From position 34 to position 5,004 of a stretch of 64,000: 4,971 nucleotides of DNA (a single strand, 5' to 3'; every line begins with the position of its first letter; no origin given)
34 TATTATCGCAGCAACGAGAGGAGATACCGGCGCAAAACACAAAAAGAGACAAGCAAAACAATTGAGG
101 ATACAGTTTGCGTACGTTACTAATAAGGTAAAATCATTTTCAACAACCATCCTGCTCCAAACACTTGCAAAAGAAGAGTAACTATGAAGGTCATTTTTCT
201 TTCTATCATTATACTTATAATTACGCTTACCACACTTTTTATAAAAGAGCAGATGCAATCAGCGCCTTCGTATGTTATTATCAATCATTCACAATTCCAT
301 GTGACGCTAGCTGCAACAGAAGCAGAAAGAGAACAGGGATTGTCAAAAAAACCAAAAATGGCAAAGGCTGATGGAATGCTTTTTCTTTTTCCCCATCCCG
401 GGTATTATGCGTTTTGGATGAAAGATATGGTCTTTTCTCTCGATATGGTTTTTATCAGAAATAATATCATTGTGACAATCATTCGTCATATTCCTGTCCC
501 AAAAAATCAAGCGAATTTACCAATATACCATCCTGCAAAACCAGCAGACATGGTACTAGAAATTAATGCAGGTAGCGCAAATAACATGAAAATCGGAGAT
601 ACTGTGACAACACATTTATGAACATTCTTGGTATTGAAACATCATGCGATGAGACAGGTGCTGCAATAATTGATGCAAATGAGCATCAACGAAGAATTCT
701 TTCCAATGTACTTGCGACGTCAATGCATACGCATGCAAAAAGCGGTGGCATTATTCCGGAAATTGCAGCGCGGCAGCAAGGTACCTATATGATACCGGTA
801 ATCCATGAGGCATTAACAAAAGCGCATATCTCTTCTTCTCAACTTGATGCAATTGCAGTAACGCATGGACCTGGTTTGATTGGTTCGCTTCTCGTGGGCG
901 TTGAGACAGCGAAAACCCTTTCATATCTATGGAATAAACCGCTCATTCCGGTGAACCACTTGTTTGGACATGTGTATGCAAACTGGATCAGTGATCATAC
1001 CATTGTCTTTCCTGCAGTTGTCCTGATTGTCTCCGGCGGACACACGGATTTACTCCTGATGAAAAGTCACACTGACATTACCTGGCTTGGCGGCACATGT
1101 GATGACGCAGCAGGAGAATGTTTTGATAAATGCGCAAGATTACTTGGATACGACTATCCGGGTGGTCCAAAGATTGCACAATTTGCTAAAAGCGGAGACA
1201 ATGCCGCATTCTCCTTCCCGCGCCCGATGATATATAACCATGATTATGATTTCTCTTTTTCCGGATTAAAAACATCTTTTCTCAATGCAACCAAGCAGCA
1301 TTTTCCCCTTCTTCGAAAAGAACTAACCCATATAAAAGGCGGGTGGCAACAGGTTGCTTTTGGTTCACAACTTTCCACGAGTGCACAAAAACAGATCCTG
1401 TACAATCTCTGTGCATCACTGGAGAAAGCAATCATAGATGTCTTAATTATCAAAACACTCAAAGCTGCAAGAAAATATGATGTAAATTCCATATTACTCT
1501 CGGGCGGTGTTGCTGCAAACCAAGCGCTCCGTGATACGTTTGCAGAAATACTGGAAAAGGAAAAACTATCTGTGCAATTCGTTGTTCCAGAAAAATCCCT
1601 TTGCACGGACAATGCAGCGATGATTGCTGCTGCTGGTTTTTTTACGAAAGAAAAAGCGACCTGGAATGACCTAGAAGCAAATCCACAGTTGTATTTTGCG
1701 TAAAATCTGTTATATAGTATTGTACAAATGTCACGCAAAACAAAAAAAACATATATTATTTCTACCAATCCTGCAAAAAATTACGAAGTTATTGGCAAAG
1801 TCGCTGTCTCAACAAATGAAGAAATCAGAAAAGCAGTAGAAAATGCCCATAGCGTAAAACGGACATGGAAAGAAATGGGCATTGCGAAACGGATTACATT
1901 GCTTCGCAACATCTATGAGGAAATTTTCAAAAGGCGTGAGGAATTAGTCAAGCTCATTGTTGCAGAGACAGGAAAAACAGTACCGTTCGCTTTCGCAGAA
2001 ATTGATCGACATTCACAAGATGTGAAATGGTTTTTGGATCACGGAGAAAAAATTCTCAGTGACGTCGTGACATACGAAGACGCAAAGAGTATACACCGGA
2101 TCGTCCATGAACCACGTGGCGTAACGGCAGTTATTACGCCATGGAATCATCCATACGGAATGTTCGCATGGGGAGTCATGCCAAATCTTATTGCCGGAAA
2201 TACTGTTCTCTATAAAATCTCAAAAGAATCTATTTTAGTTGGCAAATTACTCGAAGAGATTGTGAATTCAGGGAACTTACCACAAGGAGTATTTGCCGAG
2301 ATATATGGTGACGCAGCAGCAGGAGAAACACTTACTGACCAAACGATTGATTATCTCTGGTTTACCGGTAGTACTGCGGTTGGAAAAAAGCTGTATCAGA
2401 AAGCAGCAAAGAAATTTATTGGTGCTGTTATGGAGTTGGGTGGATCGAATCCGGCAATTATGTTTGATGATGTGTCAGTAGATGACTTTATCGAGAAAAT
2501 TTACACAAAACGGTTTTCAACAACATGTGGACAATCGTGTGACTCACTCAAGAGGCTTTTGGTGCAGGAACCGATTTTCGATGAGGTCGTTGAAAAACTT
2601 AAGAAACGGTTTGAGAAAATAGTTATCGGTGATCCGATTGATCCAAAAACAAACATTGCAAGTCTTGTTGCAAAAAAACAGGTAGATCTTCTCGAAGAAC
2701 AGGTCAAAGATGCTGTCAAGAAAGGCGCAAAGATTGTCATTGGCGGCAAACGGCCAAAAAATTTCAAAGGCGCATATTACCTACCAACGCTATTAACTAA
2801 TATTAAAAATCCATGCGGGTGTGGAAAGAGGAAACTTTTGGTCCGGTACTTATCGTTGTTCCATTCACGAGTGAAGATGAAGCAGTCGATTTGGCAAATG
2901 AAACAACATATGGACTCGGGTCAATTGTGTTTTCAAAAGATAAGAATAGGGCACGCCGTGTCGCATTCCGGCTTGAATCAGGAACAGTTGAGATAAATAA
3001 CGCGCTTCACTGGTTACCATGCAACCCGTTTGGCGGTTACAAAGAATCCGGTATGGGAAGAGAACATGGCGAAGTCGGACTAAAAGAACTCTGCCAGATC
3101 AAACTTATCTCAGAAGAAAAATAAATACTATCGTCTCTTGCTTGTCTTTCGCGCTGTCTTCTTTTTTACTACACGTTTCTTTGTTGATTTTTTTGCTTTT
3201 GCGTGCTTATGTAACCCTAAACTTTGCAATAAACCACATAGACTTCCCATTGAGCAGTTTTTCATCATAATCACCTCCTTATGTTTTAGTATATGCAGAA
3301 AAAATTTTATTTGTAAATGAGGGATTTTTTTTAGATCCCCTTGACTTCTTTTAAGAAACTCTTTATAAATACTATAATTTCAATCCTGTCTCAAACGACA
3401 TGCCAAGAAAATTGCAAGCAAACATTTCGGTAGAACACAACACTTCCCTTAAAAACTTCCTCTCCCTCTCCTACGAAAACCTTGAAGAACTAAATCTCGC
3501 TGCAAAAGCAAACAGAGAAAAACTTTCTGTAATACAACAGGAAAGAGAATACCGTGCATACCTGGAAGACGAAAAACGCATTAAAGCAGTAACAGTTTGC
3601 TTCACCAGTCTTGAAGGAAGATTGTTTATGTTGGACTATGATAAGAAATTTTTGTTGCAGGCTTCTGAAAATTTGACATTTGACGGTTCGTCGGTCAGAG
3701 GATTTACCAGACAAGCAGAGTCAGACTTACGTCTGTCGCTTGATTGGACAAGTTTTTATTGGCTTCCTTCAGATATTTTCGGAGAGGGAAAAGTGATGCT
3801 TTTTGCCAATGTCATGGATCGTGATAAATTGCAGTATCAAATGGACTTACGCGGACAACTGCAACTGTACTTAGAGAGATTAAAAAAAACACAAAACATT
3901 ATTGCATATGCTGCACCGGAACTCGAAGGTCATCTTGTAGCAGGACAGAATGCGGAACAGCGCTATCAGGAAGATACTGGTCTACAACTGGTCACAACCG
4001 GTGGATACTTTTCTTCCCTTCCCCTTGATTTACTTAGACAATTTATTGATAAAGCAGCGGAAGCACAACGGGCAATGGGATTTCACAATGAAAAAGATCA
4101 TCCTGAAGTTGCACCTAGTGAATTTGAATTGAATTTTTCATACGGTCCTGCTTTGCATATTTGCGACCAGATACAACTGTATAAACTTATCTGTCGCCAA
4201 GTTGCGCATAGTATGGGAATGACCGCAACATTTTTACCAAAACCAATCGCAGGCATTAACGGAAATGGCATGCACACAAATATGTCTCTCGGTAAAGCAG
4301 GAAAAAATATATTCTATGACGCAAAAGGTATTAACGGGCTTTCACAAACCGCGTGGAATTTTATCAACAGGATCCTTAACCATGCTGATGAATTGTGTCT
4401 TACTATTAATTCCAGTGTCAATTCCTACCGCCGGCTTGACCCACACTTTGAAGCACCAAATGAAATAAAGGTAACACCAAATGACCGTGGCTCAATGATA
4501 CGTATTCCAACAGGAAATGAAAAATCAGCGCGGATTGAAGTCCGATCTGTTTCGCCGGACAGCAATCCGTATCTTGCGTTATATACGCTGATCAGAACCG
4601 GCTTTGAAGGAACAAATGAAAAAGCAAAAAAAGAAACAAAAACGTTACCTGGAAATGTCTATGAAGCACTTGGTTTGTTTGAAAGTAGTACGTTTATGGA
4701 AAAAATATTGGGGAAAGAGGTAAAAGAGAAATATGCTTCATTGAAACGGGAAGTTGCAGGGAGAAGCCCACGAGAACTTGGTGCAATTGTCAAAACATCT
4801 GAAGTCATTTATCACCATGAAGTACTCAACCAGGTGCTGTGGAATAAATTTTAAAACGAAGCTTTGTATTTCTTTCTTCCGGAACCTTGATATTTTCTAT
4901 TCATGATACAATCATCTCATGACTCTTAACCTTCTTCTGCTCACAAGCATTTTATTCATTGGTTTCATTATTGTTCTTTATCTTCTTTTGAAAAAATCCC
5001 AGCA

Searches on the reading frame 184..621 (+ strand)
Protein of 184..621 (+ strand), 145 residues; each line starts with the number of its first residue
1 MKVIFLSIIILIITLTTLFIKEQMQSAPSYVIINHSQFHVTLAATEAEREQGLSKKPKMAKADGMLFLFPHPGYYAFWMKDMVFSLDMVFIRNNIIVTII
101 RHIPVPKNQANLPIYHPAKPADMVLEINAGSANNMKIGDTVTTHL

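Call 16: search_protein_families(library=pfam, proteins=[window:184-621:+], max_evalue=0.0001)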
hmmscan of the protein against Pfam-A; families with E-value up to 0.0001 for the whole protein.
window:184-621:+ (145 aa): 1 family
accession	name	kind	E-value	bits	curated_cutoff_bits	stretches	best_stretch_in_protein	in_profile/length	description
PF02643.20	DUF192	-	5.7e-24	84.5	27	1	38-142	1-95/96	Uncharacterized ACR, COG1430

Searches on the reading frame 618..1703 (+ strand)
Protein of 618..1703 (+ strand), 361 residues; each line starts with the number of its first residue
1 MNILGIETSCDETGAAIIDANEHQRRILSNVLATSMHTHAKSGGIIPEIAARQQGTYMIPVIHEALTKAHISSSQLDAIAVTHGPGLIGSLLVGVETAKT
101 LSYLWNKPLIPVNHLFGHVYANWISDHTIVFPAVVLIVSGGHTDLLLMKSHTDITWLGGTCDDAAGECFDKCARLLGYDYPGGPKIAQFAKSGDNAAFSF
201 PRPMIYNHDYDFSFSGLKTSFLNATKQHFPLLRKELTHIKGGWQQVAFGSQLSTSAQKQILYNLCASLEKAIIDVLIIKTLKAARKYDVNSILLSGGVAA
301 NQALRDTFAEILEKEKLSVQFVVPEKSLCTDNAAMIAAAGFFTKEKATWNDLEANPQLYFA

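Call 16: search_protein_families(library=pfam, proteins=[window:618-1703:+], max_evalue=0.0001)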
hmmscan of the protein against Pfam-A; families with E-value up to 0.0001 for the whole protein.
window:618-1703:+ (361 aa): 2 families
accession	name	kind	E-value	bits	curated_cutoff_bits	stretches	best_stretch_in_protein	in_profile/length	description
PF00814.31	TsaD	-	1.8e-88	297.2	24.8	1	27-337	2-263/264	tRNA N6-adenosine threonylcarbamoyltransferase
PF22521.2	HypF_C_2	-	4.7e-06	27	27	1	257-320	162-225/241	Carbamoyltransferase, Kae1-like Domain, second subdomain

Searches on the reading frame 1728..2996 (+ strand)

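Call 16: search_protein_families(library=pfam, proteins=[window:1728-2996:+], max_evalue=0.0001)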
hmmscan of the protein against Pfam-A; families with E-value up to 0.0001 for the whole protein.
window:1728-2996:+ (422 aa): 1 family
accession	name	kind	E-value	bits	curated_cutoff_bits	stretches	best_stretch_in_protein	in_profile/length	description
PF00171.27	Aldedh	-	9.6e-93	311.7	23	1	7-361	7-360/461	Aldehyde dehydrogenase family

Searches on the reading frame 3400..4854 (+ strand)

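Call 16: search_protein_families(library=pfam, proteins=[window:3400-4854:+], max_evalue=0.0001)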
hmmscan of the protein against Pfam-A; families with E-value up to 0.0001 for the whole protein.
window:3400-4854:+ (484 aa): 2 families
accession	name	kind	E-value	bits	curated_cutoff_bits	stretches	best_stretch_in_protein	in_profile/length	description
PF00120.29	Gln-synt_C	-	3.7e-76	256.9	24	1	149-451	3-327/344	Glutamine synthetase, catalytic domain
PF03951.24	Gln-synt_N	-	1.2e-09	38.1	33.4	1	61-140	2-81/82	Glutamine synthetase, beta-Grasp domain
